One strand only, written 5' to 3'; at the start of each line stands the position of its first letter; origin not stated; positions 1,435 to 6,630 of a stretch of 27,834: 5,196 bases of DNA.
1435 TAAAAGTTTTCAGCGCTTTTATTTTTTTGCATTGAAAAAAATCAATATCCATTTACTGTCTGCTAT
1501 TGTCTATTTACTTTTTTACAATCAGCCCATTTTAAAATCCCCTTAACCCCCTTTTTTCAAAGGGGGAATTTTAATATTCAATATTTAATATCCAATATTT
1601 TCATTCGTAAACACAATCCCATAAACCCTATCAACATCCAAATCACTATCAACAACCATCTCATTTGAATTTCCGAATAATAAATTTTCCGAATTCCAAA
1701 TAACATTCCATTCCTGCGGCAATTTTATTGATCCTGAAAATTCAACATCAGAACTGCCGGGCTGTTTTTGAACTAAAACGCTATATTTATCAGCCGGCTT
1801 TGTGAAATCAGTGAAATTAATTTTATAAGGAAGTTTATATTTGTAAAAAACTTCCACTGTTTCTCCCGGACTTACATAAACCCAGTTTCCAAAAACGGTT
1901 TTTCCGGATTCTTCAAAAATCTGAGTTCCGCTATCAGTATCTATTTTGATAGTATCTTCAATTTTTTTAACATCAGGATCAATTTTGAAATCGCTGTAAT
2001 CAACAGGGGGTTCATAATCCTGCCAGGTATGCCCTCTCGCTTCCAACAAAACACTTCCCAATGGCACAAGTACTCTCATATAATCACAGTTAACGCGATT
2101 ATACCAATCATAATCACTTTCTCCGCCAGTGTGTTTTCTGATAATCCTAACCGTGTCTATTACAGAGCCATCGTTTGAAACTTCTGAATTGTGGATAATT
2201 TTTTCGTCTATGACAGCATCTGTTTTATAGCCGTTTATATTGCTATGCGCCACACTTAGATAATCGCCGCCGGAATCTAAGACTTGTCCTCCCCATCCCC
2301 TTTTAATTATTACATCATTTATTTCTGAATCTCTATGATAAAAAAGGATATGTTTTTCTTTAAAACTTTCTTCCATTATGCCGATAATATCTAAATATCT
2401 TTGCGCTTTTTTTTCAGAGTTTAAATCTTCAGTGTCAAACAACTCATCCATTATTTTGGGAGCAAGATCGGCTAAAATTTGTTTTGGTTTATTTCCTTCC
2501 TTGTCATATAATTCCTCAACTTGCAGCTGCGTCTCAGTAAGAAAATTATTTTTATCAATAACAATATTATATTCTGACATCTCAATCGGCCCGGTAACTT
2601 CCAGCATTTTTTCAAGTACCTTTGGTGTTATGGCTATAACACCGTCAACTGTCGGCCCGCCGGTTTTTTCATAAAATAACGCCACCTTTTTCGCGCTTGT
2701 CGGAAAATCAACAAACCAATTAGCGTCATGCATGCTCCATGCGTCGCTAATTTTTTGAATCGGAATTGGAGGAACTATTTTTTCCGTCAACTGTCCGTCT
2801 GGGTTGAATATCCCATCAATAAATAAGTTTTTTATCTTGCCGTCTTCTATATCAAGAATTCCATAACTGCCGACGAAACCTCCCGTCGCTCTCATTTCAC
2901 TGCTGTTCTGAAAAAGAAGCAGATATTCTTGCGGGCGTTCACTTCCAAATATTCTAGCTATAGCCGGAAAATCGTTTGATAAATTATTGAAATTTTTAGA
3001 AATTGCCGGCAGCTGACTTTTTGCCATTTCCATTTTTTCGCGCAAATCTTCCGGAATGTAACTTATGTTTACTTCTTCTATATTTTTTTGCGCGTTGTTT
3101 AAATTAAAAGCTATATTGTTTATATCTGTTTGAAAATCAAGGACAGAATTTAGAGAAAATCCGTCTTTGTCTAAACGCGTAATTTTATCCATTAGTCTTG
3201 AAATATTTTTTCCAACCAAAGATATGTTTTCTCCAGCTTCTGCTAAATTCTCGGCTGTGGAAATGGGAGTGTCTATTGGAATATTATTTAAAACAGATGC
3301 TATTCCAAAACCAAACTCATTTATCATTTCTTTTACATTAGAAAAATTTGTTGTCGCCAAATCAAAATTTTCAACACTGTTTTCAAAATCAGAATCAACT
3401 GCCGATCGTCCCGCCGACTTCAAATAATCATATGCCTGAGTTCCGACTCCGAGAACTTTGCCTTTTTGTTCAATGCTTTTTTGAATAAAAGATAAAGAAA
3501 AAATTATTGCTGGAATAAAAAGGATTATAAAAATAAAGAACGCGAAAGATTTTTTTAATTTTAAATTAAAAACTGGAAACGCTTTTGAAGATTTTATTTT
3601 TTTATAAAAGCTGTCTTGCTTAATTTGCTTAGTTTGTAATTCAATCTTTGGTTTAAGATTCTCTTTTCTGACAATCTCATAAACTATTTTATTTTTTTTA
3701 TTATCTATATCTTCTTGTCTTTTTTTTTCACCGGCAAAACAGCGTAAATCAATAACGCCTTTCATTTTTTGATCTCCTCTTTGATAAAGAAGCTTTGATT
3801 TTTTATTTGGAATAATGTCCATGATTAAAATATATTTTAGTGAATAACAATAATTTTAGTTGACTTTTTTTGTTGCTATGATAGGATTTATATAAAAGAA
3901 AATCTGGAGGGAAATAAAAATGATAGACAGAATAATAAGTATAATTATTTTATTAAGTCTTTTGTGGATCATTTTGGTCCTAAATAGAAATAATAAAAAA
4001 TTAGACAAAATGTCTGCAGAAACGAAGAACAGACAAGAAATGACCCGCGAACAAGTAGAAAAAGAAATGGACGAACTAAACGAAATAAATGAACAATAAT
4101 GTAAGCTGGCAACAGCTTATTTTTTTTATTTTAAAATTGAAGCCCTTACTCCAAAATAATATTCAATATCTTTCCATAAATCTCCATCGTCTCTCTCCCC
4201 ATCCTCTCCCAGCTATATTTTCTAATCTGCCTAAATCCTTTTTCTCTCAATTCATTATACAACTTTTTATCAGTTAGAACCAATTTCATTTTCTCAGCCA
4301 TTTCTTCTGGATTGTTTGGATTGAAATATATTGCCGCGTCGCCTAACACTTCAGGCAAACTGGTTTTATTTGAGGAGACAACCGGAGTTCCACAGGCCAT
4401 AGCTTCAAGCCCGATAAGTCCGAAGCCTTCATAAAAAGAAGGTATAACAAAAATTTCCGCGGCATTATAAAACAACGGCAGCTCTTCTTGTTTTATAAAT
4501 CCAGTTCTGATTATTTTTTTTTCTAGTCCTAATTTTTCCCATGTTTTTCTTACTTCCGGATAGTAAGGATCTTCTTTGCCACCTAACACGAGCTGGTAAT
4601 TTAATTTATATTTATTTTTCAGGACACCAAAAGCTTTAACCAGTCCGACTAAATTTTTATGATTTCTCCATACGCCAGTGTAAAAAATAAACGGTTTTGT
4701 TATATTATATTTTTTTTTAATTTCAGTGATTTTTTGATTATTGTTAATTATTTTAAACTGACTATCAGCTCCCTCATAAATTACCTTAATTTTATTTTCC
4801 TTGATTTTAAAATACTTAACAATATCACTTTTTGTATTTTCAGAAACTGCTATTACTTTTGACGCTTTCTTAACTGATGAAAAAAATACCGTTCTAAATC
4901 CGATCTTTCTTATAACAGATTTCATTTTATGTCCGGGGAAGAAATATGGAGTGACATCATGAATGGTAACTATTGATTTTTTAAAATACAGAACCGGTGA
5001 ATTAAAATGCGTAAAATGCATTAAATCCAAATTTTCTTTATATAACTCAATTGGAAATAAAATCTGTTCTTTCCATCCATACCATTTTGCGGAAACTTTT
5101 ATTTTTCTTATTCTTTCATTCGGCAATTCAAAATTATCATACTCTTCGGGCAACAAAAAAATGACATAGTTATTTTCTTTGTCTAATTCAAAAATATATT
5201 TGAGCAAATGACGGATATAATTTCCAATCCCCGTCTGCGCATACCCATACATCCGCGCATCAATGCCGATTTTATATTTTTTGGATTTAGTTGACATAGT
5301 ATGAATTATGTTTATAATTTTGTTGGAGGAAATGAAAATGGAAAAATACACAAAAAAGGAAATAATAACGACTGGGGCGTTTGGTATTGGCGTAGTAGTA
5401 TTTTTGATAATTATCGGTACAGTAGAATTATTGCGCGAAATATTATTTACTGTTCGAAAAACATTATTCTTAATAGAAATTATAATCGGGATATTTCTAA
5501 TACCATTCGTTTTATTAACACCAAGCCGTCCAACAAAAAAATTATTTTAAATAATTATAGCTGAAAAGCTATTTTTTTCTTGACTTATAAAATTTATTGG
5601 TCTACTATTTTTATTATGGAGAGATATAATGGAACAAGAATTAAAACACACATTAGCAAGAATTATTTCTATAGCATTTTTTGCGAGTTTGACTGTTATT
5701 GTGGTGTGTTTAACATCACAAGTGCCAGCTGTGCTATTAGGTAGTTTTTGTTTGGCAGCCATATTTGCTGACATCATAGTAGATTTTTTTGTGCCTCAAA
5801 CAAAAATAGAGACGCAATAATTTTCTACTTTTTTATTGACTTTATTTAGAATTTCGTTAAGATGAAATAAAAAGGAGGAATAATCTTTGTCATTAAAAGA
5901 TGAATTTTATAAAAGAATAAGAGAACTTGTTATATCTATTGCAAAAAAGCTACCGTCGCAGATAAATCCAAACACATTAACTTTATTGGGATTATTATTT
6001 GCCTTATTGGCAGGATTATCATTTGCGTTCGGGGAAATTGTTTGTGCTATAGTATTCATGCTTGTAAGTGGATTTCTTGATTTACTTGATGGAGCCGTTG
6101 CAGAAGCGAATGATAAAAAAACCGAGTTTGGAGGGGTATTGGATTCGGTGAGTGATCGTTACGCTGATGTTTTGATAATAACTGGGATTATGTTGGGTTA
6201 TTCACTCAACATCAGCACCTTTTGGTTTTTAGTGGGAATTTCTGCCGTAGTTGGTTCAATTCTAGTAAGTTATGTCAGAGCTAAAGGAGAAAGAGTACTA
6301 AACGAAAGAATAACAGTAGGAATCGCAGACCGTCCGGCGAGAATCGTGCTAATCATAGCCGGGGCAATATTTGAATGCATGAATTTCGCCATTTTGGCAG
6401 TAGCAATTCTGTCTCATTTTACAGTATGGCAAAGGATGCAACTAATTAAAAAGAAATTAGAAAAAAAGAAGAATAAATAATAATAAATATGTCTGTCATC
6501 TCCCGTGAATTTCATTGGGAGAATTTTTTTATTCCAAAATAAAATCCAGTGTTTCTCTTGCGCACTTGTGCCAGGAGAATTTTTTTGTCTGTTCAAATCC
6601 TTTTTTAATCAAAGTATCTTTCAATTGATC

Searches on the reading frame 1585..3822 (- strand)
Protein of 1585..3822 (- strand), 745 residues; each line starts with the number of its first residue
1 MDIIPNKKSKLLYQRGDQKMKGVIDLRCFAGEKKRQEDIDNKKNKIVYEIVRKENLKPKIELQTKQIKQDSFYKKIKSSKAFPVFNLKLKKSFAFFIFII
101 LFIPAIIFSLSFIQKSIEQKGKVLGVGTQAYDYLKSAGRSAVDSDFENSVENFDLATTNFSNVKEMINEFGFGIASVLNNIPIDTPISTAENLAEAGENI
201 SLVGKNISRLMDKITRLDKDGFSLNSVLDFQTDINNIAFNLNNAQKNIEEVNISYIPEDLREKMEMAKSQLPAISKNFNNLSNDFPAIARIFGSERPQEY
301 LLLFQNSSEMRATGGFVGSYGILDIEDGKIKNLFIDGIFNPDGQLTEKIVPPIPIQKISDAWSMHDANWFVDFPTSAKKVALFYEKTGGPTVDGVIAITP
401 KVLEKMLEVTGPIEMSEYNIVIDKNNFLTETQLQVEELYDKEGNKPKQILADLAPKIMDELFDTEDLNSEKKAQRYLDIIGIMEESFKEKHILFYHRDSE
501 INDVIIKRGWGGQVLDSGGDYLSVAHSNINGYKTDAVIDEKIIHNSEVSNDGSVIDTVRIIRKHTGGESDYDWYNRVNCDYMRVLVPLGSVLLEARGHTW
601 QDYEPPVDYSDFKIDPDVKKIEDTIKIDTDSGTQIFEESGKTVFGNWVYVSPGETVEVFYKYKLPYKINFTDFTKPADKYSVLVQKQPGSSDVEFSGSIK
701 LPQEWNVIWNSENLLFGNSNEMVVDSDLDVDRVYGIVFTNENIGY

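Call 5: search_protein_families(library=pfam, proteins=[window:1585-3822:-], max_evalue=0.001)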
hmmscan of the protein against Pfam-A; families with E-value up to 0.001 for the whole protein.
window:1585-3822:- (745 aa): 1 family
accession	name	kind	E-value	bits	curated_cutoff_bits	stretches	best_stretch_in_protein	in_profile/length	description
PF13196.11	DUF4012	-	9.3e-29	101.2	28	1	297-429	3-137/144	Protein of unknown function (DUF4012)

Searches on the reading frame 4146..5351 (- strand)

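Call 5: search_protein_families(library=pfam, proteins=[window:4146-5351:-], max_evalue=0.001)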
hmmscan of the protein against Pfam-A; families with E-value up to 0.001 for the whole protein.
window:4146-5351:- (401 aa): 6 families
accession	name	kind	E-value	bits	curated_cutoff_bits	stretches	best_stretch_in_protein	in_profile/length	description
PF00534.26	Glycos_transf_1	-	3.4e-37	128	26.4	1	209-373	3-170/172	Glycosyl transferases group 1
PF13692.12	Glyco_trans_1_4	-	8.1e-29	101.1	27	1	221-361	3-142/142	Glycosyl transferases group 1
PF13439.12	Glyco_transf_4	-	6e-11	43.1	28.5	1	44-198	6-169/170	Glycosyltransferase Family 4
PF20706.3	GT4-conflict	-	7.1e-11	42.1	26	1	221-345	199-326/385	Family 4 Glycosyltransferase in conflict systems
PF13524.12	Glyco_trans_1_2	-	1.4e-09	38.5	25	1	252-383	15-137/144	Glycosyl transferase-like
PF00982.27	Glyco_transf_20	-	3.6e-05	23.1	32.5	1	287-382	361-461/473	Glycosyltransferase family 20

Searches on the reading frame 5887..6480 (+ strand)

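Call 5: search_protein_families(library=pfam, proteins=[window:5887-6480:+], max_evalue=0.001)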
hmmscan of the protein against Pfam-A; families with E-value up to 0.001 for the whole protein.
window:5887-6480:+ (197 aa): 1 family
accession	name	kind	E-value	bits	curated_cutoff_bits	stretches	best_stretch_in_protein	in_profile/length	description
PF01066.26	CDP-OH_P_transf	-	9.2e-16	59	22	1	27-174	3-147/152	CDP-alcohol phosphatidyltransferase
